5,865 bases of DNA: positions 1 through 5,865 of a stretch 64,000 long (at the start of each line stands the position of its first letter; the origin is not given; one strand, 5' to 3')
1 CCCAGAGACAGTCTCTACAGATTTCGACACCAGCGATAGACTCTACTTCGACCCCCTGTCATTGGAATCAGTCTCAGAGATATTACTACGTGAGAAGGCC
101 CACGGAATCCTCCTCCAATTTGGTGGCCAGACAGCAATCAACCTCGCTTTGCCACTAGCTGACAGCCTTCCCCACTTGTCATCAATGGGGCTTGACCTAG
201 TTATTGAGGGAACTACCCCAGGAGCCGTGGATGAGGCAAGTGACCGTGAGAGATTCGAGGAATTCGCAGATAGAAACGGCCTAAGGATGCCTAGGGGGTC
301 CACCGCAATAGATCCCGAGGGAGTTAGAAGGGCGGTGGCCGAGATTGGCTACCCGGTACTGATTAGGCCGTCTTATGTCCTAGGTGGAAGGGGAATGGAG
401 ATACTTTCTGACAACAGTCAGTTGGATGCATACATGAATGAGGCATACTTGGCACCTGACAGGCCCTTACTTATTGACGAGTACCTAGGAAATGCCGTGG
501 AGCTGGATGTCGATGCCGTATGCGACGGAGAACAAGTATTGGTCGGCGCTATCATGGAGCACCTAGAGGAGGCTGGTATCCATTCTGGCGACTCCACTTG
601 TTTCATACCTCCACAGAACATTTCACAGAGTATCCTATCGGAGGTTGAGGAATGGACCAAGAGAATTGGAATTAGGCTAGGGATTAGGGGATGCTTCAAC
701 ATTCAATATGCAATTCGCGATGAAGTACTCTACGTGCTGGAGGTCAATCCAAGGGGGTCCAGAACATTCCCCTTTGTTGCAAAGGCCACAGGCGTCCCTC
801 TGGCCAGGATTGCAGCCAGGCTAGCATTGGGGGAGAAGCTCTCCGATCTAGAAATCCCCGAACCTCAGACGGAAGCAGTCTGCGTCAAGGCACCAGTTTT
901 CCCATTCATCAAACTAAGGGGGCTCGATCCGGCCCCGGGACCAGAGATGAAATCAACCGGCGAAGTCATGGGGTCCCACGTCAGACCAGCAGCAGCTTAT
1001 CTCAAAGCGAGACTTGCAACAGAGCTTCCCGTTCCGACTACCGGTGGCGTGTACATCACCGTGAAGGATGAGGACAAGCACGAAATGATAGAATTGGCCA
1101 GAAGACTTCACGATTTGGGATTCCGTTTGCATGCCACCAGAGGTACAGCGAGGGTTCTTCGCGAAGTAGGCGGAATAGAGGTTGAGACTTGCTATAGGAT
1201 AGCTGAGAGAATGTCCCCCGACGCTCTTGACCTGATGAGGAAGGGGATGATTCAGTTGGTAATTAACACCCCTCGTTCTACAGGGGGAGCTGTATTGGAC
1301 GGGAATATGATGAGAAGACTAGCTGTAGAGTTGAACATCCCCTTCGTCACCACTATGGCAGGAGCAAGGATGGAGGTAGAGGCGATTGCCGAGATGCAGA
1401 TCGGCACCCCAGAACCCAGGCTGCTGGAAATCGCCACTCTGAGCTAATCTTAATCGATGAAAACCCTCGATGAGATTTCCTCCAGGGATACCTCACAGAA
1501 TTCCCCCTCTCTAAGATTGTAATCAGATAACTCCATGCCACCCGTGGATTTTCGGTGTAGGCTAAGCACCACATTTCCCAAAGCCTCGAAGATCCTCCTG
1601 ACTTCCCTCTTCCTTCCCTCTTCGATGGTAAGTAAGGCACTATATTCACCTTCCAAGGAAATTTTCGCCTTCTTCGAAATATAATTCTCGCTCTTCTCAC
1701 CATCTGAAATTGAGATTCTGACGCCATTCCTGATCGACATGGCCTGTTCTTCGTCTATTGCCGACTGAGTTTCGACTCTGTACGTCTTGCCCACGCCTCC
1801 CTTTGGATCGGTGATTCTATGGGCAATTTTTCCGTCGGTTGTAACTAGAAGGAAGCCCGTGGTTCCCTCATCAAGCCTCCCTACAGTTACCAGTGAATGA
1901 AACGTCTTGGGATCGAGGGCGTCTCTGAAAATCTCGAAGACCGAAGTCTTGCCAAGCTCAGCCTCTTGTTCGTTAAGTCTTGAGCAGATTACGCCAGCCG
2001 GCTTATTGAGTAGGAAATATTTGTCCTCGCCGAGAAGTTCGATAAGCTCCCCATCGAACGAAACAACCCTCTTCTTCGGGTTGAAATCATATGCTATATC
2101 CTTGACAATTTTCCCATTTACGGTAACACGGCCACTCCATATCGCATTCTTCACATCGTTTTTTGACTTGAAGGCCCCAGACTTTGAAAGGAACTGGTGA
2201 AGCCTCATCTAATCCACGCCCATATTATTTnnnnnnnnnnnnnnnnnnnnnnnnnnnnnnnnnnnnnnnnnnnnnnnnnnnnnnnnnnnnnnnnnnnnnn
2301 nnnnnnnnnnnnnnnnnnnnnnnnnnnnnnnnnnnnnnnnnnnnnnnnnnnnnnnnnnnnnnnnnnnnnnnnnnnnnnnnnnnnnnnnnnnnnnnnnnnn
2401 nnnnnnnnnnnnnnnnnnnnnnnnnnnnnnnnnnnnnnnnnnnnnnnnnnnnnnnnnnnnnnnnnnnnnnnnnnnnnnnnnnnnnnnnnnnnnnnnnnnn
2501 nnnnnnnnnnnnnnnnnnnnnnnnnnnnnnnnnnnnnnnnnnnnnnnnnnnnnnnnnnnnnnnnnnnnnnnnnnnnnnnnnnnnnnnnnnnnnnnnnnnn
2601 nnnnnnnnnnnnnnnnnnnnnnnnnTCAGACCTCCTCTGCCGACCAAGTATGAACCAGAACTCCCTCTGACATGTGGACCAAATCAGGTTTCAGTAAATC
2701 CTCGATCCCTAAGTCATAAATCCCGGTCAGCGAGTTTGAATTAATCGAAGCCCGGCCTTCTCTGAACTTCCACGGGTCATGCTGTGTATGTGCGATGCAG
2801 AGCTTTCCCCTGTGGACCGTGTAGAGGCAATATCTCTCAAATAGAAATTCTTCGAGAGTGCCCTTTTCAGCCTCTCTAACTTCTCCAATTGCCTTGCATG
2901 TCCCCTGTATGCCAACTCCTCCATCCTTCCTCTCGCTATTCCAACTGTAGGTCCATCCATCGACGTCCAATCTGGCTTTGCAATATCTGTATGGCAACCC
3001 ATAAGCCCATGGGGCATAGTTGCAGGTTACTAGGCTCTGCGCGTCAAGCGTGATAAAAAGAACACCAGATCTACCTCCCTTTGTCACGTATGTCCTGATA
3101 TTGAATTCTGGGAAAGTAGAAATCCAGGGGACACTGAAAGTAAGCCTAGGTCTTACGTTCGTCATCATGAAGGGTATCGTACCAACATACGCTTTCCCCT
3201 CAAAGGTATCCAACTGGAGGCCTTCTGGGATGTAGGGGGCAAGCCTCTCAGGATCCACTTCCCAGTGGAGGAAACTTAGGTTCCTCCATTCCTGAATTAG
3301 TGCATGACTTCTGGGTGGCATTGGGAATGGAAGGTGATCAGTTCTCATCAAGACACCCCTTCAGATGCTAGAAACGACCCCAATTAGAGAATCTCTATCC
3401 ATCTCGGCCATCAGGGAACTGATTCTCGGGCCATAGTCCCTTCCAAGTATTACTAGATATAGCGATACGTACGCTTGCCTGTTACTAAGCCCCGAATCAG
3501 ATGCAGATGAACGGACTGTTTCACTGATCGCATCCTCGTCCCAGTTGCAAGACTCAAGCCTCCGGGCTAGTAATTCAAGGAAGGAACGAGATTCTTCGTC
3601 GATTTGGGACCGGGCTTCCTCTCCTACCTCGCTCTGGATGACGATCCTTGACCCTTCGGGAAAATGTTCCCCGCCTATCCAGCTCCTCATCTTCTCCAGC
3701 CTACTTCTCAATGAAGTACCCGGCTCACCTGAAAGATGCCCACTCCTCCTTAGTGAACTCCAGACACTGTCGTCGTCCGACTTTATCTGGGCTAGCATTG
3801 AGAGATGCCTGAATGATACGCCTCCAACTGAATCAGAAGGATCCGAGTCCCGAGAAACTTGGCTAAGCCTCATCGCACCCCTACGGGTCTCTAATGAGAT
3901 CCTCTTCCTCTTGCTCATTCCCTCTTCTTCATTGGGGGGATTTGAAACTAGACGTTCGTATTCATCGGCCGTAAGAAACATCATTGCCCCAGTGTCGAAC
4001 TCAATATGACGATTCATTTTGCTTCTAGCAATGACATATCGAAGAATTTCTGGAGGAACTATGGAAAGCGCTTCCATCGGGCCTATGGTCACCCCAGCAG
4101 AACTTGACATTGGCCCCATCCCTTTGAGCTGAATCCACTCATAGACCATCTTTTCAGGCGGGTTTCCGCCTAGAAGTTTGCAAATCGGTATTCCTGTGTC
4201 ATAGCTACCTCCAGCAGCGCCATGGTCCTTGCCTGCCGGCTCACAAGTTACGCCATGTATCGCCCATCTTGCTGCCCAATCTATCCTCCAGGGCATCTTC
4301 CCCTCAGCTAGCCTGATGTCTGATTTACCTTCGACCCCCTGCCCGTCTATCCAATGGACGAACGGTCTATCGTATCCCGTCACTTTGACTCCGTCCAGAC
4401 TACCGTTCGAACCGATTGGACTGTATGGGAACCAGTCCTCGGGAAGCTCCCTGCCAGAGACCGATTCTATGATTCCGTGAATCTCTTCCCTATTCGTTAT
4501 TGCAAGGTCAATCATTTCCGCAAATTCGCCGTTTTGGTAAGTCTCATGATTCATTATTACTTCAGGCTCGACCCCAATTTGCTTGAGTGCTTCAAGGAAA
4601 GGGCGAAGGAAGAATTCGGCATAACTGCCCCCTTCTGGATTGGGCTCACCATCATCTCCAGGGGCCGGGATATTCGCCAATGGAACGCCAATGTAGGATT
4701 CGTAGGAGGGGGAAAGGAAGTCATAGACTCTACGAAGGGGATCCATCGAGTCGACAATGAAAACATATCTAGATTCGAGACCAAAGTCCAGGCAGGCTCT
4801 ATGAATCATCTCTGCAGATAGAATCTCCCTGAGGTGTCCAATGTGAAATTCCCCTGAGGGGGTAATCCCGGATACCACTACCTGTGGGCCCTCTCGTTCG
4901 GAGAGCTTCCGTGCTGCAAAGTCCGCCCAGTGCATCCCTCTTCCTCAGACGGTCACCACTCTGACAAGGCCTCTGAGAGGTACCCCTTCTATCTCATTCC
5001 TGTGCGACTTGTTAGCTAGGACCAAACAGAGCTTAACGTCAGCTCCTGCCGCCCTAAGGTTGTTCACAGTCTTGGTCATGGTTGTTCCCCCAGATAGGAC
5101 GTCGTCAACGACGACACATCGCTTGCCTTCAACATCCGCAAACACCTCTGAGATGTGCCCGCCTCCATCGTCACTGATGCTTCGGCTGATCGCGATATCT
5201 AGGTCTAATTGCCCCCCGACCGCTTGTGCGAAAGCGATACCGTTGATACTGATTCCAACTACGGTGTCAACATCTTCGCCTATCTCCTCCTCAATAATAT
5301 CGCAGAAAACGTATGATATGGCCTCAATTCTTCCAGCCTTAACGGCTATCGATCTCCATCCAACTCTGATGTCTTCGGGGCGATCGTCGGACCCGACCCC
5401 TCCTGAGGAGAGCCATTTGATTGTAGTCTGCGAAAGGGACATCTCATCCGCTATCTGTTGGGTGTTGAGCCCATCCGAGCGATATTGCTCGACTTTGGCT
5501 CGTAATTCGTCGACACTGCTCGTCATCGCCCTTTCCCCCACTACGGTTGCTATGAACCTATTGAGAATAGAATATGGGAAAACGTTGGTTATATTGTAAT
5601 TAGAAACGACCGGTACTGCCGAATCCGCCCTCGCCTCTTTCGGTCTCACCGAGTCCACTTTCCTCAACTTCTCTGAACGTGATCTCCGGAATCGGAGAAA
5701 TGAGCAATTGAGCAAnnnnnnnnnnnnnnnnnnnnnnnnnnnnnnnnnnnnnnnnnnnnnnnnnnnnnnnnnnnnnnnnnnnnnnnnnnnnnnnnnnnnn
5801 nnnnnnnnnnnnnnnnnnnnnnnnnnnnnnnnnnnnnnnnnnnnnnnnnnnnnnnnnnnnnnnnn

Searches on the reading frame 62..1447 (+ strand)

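Call 57: search_protein_families(library=pfam, proteins=[window:62-1447:+], max_evalue=0.00001)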
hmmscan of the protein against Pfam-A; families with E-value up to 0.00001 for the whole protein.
window:62-1447:+ (461 aa): 7 families
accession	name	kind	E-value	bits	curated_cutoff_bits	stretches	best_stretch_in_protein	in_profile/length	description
PF02786.22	CPSase_L_D2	-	7.5e-32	111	19.8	1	61-261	1-209/211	Carbamoyl-phosphate synthase L chain, ATP binding domain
PF02142.27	MGS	-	1.1e-18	67.6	24.1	1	341-430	1-94/94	MGS-like domain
PF02222.28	ATP-grasp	-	1.1e-09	38.7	27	1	68-231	2-162/179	ATP-grasp domain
PF15632.11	ATPgrasp_Ter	-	8.1e-09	35.8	29.1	1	135-268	4-119/131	ATP-grasp in the biosynthetic pathway with Ter operon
PF02655.19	ATP-grasp_3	-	3.6e-07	30.8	23.2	1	65-231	7-156/160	ATP-grasp domain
PF25596.1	CPSase_L_D1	-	3.8e-06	27.2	27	1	2-36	67-101/118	Carbamoyl phosphate synthase preATP-grasp domain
PF07478.18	Dala_Dala_lig_C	-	8.2e-06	25.9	24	0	86-248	26-196/204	D-ala D-ala ligase C-terminus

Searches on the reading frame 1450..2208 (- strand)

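Call 57: search_protein_families(library=pfam, proteins=[window:1450-2208:-], max_evalue=0.00001)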
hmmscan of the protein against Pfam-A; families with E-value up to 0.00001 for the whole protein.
window:1450-2208:- (252 aa): 2 families
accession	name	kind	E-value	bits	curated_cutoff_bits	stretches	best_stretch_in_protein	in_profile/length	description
PF00849.27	PseudoU_synth_2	-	4.8e-18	66.3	26.8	1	63-209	1-152/152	RNA pseudouridylate synthase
PF01479.30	S4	-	2.3e-09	37.3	22.8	1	1-44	1-44/48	S4 domain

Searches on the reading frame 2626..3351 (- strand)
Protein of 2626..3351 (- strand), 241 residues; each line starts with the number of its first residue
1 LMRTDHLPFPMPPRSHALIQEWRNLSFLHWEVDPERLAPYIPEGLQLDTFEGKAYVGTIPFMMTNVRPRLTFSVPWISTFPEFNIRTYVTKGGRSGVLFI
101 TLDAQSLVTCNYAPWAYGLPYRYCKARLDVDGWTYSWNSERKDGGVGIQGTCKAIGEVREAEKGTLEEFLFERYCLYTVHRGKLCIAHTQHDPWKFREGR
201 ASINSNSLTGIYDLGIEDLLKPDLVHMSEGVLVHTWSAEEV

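Call 57: search_protein_families(library=pfam, proteins=[window:2626-3351:-], max_evalue=0.00001)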
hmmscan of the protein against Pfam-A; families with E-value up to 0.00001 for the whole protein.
window:2626-3351:- (241 aa): 1 family
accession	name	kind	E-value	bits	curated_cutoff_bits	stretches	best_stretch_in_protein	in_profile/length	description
PF09844.14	DUF2071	-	1e-61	208.7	27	1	20-231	2-211/212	Uncharacterized conserved protein (COG2071)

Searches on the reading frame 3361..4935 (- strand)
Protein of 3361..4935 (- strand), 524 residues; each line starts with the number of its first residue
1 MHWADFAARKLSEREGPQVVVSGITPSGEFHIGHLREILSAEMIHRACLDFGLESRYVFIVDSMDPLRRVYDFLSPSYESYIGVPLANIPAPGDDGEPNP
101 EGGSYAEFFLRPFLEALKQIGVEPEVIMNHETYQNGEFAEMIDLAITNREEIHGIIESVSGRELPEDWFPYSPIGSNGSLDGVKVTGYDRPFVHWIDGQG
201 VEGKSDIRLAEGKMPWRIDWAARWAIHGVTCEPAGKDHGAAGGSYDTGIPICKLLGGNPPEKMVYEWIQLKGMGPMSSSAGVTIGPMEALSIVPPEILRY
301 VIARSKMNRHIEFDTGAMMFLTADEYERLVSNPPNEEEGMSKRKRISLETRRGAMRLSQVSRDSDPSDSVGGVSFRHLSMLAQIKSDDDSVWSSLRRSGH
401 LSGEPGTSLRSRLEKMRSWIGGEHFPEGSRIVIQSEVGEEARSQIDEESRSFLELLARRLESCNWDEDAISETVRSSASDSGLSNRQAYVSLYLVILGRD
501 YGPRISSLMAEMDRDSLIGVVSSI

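Call 57: search_protein_families(library=pfam, proteins=[window:3361-4935:-], max_evalue=0.00001)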
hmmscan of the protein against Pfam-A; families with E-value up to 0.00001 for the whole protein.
window:3361-4935:- (524 aa): 3 families
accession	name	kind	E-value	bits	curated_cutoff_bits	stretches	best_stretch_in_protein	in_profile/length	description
PF01921.24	tRNA-synt_1f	-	7.1e-97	325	27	1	1-345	1-352/360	tRNA synthetases class I (K)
PF19269.4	Anticodon_2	-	1.7e-07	32.2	23.6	1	440-516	55-132/141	Anticodon binding domain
PF09334.17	tRNA-synt_1g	-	9.4e-06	25.1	20.1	0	263-312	316-365/391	tRNA synthetases class I (M)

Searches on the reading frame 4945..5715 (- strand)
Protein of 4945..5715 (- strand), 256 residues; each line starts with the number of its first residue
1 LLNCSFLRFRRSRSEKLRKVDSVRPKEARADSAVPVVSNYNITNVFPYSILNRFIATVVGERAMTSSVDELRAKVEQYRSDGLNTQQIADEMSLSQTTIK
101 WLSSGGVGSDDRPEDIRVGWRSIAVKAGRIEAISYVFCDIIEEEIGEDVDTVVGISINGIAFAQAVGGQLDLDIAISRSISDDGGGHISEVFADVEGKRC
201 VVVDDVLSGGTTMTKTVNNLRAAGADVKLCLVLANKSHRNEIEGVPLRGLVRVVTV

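Call 57: search_protein_families(library=pfam, proteins=[window:4945-5715:-], max_evalue=0.00001)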
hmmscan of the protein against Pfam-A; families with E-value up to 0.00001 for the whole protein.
window:4945-5715:- (256 aa): 1 family
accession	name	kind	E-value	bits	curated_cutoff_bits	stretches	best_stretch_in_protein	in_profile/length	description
PF00156.33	Pribosyltran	-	1.1e-16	61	26.3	1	139-249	21-140/158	Phosphoribosyl transferase domain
